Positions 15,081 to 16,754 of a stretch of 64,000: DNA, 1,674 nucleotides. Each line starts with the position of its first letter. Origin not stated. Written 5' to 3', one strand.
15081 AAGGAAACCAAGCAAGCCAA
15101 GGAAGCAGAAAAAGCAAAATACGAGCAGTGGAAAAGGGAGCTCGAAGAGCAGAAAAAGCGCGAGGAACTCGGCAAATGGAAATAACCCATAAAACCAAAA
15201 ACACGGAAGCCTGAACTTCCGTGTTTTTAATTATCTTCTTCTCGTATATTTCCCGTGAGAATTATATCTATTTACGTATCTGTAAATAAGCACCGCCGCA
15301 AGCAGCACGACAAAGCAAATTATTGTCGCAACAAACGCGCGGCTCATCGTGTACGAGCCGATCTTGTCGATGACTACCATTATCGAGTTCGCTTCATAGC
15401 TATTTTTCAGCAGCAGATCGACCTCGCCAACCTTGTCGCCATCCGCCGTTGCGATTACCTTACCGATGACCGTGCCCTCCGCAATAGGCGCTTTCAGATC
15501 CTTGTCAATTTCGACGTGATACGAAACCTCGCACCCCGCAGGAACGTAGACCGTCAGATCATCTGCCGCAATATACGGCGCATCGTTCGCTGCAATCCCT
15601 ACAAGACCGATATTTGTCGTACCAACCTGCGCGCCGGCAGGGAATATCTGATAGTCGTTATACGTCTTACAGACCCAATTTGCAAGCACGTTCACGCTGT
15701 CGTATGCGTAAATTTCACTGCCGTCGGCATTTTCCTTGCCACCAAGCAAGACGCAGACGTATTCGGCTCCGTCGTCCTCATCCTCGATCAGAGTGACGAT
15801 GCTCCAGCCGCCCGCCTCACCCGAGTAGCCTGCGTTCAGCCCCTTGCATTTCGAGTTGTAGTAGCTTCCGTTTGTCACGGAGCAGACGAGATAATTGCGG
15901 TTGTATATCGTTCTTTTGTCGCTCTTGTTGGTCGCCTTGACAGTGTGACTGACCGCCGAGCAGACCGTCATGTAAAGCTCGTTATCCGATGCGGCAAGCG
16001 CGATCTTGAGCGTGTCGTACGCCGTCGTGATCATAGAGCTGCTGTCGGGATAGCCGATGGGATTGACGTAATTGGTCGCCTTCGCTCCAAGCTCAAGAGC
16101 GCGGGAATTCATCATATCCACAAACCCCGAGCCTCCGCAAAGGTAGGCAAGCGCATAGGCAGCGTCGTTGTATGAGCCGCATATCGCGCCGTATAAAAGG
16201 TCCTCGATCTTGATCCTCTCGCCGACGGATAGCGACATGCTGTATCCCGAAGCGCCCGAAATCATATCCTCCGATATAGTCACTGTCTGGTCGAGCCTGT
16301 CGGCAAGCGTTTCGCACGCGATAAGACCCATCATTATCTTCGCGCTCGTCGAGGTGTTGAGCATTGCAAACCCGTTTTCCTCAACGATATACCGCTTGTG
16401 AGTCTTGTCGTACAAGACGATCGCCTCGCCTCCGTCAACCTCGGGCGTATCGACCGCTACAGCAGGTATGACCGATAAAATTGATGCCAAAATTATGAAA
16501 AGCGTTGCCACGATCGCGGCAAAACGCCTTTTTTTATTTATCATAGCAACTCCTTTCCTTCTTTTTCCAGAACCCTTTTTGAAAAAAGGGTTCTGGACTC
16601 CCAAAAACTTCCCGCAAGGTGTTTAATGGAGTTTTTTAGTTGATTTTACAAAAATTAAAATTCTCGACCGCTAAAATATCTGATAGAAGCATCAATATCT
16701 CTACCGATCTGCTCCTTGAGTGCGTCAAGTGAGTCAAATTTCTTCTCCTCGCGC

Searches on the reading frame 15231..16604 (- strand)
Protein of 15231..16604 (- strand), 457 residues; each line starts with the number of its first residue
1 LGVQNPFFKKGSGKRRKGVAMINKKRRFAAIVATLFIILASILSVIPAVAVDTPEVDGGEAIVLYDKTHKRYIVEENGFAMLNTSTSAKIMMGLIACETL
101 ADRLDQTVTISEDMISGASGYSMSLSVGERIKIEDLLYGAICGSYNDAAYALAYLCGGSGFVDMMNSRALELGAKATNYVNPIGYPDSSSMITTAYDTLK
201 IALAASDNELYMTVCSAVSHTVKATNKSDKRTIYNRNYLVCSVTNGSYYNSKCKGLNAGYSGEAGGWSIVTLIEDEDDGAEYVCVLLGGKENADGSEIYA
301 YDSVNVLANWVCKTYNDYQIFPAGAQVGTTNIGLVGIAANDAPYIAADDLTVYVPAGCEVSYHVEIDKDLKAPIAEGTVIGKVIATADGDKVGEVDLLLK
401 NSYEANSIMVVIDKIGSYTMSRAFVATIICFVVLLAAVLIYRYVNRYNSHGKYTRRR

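Call 70: search_protein_families(library=pfam, proteins=[window:15231-16604:-], max_evalue=0.00001)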
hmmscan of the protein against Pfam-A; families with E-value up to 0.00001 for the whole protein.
window:15231-16604:- (457 aa): 3 families
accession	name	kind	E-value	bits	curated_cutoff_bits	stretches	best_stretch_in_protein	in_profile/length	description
PF00768.25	Peptidase_S11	-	4e-24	85.8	27.6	1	50-266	4-217/239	D-alanyl-D-alanine carboxypeptidase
PF07943.18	PBP5_C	-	8.3e-10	39.1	21.2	1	315-404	1-90/91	Penicillin-binding protein 5, C-terminal domain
PF13354.11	Beta-lactamase2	-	5.6e-07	29.5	22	1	84-183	23-121/214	Beta-lactamase enzyme family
